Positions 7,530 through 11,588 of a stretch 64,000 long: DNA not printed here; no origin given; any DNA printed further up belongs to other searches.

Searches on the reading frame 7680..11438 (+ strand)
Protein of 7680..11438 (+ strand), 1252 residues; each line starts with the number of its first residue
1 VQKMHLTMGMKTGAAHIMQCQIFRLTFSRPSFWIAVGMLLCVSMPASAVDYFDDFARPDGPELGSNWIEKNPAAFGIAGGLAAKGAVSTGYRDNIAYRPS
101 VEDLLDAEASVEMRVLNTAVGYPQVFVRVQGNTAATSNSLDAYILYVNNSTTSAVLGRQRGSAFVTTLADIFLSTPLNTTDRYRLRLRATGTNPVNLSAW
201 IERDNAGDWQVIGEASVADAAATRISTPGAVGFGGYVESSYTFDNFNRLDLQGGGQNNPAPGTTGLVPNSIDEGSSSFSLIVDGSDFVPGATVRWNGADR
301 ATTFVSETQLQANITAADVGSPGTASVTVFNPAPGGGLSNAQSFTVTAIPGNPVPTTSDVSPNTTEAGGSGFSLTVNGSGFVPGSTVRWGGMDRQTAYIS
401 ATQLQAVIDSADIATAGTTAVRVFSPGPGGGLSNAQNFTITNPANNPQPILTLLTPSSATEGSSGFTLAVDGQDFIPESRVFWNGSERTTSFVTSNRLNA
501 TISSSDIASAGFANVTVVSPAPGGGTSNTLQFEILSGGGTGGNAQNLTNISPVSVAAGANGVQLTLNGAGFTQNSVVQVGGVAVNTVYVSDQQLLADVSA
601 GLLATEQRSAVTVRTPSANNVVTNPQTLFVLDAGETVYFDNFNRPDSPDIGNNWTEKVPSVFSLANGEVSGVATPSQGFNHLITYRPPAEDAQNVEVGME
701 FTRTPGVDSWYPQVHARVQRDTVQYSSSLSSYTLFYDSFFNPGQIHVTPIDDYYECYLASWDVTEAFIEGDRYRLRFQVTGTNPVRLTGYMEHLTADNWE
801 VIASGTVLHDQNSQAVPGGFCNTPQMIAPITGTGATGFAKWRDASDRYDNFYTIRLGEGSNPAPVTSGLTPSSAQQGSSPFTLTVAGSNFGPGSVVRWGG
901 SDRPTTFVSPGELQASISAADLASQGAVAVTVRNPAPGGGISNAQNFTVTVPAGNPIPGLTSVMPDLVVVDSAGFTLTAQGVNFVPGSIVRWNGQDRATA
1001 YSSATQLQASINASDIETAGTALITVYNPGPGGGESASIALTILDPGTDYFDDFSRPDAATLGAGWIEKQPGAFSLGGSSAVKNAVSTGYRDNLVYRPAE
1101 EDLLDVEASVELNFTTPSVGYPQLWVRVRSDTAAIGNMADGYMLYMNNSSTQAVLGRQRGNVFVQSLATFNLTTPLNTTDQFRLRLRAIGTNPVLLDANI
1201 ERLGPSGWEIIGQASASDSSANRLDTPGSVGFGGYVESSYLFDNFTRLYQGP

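Call 54: search_protein_families(library=ncbifam, proteins=[window:7680-11438:+], max_evalue=1e-8)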
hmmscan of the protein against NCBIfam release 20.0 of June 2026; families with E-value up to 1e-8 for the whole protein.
window:7680-11438:+ (1252 aa): 1 family
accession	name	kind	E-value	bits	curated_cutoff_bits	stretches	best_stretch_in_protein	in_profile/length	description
NF058597.1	CoaZ_rpt_PGGG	domain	5.4e-169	548.8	30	6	862-949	1-88/88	choice-of-anchor Z repeating domain-containing protein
